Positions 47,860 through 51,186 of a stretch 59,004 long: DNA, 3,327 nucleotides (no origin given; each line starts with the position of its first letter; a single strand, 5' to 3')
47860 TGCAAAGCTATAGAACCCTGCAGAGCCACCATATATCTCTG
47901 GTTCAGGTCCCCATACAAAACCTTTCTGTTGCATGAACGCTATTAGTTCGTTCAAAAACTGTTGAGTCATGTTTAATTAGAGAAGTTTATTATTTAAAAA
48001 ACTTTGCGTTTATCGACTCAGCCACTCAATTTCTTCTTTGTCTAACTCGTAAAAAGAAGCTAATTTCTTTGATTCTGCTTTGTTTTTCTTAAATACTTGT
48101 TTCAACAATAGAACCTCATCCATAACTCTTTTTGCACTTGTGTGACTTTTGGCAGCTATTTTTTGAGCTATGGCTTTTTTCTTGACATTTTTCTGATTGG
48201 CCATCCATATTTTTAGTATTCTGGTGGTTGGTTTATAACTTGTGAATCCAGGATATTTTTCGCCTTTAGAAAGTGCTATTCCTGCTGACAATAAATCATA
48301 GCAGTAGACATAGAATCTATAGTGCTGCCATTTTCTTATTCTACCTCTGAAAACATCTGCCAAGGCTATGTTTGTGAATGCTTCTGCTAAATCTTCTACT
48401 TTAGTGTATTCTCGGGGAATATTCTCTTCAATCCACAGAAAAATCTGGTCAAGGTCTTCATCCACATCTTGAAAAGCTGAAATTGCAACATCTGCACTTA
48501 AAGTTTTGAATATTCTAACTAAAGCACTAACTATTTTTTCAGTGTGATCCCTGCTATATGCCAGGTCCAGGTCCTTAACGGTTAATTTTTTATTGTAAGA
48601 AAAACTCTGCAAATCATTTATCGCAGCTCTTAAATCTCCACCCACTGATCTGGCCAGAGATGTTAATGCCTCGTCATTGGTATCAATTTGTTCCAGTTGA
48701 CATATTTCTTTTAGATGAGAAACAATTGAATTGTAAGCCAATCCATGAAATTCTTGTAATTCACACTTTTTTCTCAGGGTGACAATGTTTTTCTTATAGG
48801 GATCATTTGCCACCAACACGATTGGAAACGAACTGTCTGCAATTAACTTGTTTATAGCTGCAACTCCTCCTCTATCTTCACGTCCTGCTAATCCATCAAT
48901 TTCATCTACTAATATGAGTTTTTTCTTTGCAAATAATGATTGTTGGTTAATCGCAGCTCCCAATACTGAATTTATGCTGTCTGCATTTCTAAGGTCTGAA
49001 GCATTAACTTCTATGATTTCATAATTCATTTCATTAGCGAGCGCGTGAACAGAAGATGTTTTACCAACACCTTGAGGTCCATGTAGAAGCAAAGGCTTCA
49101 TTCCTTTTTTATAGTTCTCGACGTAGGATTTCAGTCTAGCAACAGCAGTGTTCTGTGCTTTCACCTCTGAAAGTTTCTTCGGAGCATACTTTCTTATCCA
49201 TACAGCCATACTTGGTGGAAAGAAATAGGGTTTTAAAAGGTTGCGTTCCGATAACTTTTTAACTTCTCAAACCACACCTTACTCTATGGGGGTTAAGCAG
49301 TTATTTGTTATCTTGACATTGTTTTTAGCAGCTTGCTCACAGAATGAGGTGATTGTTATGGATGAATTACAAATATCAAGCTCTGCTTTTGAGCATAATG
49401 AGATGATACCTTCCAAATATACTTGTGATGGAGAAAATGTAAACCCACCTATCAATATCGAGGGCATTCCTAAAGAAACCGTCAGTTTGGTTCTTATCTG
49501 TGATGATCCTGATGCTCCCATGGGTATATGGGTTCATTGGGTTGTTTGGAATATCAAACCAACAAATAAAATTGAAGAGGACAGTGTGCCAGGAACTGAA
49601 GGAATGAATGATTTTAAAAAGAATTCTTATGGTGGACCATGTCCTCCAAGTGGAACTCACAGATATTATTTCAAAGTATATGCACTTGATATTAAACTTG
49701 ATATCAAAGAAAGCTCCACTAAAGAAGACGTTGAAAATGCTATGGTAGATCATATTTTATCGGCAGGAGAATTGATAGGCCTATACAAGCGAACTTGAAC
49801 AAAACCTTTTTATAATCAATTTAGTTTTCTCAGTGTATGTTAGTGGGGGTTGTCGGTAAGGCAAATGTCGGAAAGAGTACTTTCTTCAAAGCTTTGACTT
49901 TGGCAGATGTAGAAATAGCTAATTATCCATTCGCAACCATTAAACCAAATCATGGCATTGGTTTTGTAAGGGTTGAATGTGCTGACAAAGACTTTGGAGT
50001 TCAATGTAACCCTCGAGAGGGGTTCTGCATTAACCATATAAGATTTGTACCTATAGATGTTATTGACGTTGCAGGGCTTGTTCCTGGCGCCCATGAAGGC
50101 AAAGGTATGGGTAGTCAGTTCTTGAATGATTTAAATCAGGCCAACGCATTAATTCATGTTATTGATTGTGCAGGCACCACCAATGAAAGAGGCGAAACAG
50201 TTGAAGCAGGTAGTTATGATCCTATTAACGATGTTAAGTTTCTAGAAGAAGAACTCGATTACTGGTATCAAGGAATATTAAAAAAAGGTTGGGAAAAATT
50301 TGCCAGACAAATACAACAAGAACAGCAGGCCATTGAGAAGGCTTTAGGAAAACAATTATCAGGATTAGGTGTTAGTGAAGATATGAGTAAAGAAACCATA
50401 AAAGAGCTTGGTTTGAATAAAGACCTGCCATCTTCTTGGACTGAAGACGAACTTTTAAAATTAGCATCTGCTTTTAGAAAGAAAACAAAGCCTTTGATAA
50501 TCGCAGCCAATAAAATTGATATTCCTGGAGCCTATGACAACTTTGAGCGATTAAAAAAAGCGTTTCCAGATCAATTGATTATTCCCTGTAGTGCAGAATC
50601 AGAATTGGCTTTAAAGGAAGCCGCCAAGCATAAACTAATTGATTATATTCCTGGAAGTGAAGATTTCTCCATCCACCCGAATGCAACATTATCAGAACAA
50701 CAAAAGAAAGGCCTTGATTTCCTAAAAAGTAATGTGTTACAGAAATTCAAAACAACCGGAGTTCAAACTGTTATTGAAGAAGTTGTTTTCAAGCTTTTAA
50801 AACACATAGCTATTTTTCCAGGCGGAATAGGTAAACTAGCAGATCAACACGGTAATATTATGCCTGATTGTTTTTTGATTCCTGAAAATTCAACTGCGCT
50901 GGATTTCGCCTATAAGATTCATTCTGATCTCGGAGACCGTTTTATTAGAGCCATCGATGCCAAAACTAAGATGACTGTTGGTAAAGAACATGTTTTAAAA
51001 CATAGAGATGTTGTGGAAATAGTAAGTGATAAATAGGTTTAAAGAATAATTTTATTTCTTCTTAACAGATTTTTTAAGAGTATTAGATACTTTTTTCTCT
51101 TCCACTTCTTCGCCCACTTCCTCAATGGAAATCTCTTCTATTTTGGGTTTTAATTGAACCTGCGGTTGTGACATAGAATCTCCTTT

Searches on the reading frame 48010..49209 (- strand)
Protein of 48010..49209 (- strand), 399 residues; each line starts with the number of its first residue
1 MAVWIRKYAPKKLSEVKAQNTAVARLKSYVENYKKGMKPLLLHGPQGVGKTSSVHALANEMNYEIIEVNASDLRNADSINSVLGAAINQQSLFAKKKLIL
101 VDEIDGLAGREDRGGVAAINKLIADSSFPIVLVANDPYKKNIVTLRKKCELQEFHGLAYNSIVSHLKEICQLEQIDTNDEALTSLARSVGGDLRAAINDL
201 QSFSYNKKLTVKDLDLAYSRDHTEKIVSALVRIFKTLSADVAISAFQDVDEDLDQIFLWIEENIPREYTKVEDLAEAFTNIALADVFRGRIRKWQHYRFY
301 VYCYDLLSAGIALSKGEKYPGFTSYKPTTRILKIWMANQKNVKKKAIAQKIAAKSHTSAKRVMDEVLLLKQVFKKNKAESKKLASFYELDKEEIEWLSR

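Call 45: search_protein_families(library=pfam, proteins=[window:48010-49209:-])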
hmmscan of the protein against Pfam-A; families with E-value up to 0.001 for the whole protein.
window:48010-49209:- (399 aa): 13 families
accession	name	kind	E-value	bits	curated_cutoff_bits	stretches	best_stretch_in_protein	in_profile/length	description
PF00004.35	AAA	-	1.8e-15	58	21.2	1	40-135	1-109/131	ATPase family associated with various cellular activities (AAA)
PF21960.2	RCF1-5-like_lid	-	3.2e-07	30.6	27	1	165-203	2-41/43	RCF1/5-like, AAA+ ATPase lid domain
PF03215.21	Rad17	-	8.6e-07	29.5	23.8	1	3-91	8-100/186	Rad17 P-loop domain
PF05496.18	RuvB_N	-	1.9e-06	28.2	27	1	10-105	3-94/159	Holliday junction DNA helicase RuvB P-loop domain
PF13173.12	AAA_14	-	2.2e-06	28.1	27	1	38-106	3-73/129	AAA domain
PF13191.12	AAA_16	-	5.8e-06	27.3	32.6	1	22-73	8-63/167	AAA ATPase domain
PF13401.12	AAA_22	-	9.4e-06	26.4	27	0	38-88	6-59/130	AAA domain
PF12775.13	AAA_7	-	1.5e-05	25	25.8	1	18-90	14-89/181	P-loop containing dynein motor region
PF00308.24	Bac_DnaA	-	2.3e-05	25.1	23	1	19-149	16-151/162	Bacterial DnaA ATPAse domain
PF22608.2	DNAX_ATPase_lid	-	4.3e-05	23.7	27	1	162-196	2-36/49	DNA polymerase III clamp loader subunit, ATPase lid domain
PF25361.1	AAA_lid_RFC1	-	5.2e-05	23.1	34.9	1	160-208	2-50/59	RFC1-like, AAA+ ATPase lid domain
PF05673.19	DUF815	-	6.9e-05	22.6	23.8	1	8-84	22-103/249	Protein of unknown function (DUF815)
PF14532.12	Sigma54_activ_2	-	0.00034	21.3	25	0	21-84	5-70/138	Sigma-54 interaction domain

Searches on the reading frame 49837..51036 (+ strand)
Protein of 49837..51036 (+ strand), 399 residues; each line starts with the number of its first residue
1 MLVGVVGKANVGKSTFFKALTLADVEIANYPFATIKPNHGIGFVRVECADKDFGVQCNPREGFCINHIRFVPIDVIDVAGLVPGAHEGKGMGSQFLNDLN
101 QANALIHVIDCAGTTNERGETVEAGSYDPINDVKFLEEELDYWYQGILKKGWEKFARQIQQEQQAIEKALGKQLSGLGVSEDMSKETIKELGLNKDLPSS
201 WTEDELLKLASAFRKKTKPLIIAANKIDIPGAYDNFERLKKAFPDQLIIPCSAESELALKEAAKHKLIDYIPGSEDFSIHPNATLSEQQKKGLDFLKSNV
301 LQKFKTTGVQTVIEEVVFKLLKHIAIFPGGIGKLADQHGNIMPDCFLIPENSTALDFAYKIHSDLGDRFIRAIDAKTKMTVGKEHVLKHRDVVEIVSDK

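Call 75: search_protein_families(library=pfam, proteins=[window:49837-51036:+], max_evalue=0.001)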
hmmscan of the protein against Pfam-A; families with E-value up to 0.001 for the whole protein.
window:49837-51036:+ (399 aa): 4 families
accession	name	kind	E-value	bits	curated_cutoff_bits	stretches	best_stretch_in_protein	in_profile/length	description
PF08438.16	YGR210-like_G4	-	1.3e-33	116.1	24.7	1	223-328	1-105/108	Obg-like GTPase YGR210-like, G4 motif-containing domain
PF01926.29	MMR_HSR1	-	2.5e-17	63.4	21.9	1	3-116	2-91/113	50S ribosome-binding GTPase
PF02824.27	TGS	-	2e-13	50.6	22.2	1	344-396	12-59/60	TGS domain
PF02421.24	FeoB_N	-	1.7e-06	28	27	1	3-40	3-40/156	Ferrous iron transport protein B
